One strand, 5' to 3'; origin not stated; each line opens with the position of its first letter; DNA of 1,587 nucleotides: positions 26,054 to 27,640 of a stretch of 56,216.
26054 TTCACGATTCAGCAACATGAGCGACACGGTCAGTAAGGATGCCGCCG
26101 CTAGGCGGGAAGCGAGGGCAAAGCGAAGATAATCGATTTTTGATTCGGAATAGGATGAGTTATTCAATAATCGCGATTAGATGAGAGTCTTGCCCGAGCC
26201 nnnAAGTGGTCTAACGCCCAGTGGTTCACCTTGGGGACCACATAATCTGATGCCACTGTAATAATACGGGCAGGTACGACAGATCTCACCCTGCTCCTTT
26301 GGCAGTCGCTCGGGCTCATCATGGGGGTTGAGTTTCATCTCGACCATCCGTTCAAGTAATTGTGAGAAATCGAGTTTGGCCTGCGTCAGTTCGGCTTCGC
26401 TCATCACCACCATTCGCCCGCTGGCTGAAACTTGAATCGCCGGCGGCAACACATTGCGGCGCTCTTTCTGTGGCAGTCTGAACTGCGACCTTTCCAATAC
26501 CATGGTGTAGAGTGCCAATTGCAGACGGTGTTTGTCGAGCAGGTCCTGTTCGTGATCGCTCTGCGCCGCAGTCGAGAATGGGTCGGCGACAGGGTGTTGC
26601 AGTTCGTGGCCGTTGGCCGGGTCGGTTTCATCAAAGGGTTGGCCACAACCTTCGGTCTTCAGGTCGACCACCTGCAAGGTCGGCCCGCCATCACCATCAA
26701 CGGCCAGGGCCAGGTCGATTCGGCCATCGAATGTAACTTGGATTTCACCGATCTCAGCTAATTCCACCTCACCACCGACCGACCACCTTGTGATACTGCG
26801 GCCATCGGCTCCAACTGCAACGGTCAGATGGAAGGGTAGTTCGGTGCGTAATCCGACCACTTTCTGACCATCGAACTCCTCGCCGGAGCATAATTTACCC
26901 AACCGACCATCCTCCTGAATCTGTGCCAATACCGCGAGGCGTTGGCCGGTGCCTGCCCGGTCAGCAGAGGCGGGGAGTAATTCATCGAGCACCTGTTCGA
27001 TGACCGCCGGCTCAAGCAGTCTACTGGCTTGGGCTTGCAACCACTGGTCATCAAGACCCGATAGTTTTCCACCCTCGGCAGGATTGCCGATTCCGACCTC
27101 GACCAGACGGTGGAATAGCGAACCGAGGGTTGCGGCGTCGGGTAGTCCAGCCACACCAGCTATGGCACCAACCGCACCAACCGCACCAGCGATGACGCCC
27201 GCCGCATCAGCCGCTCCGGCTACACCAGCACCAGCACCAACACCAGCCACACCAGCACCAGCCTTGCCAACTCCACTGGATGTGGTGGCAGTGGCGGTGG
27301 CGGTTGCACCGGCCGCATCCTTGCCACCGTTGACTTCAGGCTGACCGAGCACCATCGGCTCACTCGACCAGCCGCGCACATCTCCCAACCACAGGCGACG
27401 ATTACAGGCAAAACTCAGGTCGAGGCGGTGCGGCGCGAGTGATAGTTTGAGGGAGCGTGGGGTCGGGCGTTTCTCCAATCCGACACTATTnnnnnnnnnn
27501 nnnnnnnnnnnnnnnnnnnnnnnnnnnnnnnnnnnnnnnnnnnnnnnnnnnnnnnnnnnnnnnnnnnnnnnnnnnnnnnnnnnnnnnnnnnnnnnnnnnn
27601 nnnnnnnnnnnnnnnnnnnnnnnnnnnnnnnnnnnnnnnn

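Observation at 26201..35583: Oversized AddAB-type helicase-nuclease pair in an archaeal genome, with Cys-flanked nuclease domains in both subunits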

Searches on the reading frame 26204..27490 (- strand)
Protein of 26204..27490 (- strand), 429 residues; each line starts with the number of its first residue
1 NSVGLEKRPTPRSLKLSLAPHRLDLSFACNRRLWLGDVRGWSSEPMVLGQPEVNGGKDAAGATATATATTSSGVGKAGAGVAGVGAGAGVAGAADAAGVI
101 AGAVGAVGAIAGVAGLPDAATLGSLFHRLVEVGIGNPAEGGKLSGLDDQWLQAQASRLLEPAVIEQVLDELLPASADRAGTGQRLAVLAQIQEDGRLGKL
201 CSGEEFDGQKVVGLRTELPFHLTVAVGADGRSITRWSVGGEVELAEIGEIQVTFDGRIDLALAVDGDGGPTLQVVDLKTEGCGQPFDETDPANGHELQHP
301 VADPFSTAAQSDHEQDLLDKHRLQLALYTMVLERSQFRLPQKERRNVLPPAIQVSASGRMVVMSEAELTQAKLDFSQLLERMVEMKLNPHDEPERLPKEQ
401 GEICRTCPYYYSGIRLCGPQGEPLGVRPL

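Call 45: predict_structure(alignment_id=A4)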
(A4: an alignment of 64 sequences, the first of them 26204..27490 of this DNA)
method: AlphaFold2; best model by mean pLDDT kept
length: 429 residues; sequences in the alignment: 64
mean_pLDDT: 87.1   pTM: 0.83
mean pLDDT of the five models: 87.1, 86.7, 86.4, 86.0, 85.7
residues with pLDDT >= 90: 338; 70-90: 22; 50-70: 15; < 50: 54
segments of 3 or more residues with pLDDT < 50: 61-111
pLDDT, mean of each block of 10 residues (from residue 1): 69 96 96 96 86 57 40 32 30 32 39 81 97 96 92 97 98 97 98 98 97 98 97 92 95 98 97 98 94 97 98 98 98 98 98 98 98 98 95 97 94 94 90
secondary structure, 60 per line:
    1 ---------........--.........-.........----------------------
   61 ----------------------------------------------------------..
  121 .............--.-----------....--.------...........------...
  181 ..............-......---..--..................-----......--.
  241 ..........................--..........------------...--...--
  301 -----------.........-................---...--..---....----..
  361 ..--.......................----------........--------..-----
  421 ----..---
elements in order: E10-17 H20-28 H30-38 H119-133 H148-151 H161-171 H178-194 H196-201 E209-226 E232-237 E240-266 E269-278 H312-320 H322-337 E351-354 E359-362 H365-387 H398-405

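Call 48: fold_search(model_id=the predicted structure, library=pdb)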
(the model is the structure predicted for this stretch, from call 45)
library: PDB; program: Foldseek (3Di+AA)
matches with E <= 10: 116; with E <= 0.001: 10
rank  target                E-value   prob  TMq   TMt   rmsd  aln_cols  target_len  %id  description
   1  9iac_A                1.0e-05  1.00  0.28  0.42  10.8       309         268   14  Structure of the Argonaute-associated Cas4 family protein 1 (ACE1) from Microcystis aeruginosa (MaACE1) (released 2025-04-23)
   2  5ean_A                1.1e-05  1.00  0.33  0.15  12.4       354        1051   13  Crystal structure of Dna2 in complex with a 5' overhang DNA (released 2015-11-18)
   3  9iac_B                1.2e-05  1.00  0.29  0.42   9.7       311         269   13  Structure of the Argonaute-associated Cas4 family protein 1 (ACE1) from Microcystis aeruginosa (MaACE1) (released 2025-04-23)
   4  9iab_B                2.3e-05  1.00  0.29  0.42   7.7       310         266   12  Structure of the Argonaute-associated Cas4 family protein 1 (ACE1) from Chroococcidiopsis thermalis (CtACE1) (released 2025-04-23)
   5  5eaw_A                3.9e-05  1.00  0.32  0.15  11.9       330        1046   14  Crystal structure of Dna2 nuclease-helicase (released 2015-11-18)
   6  5ld2_B                1.4e-04  1.00  0.31  0.13  10.9       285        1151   14  Cryo-EM structure of RecBCD+DNA complex revealing activated nuclease domain (released 2016-10-05)
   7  4cej_B                3.7e-04  0.97  0.24  0.10  17.4       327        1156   14  Crystal structure of AddAB-DNA-ADPNP complex at 3 Angstrom resolution (released 2014-03-12)
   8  4ceh_B                3.9e-04  0.98  0.24  0.10  17.2       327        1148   13  Crystal structure of AddAB with a forked DNA substrate (released 2014-03-12)
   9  4cei_B                4.7e-04  0.96  0.28  0.12  16.0       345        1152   14  Crystal structure of ADPNP-bound AddAB with a forked DNA substrate (released 2014-03-12)
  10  3u4q_B                5.6e-04  0.99  0.28  0.12  17.1       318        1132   12  Structure of AddAB-DNA complex at 2.8 angstroms (released 2012-03-21)
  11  4cei_A                1.1e-03  1.00  0.27  0.11   8.0       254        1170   14  Crystal structure of ADPNP-bound AddAB with a forked DNA substrate (released 2014-03-12)
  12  3u44_B                1.8e-03  0.98  0.29  0.12  17.1       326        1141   12  Crystal structure of AddAB-DNA complex (released 2012-03-21)
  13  3h4r                  3.9e-03  0.97  0.26  0.44  10.0       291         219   14  Crystal structure of E. coli RecE exonuclease (released 2009-05-26)
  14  8d3l_I                1.5e-02  0.72  0.20  0.36  15.9       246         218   15  Type I-C Cas4-Cas1-Cas2 complex bound to a PAM/PAM prespacer (released 2022-11-02)
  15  7mi4_A                2.3e-02  0.69  0.21  0.17  16.9       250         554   18  Symmetrical PAM-PAM prespacer bound Cas4/Cas1/Cas2 complex (released 2021-11-17)
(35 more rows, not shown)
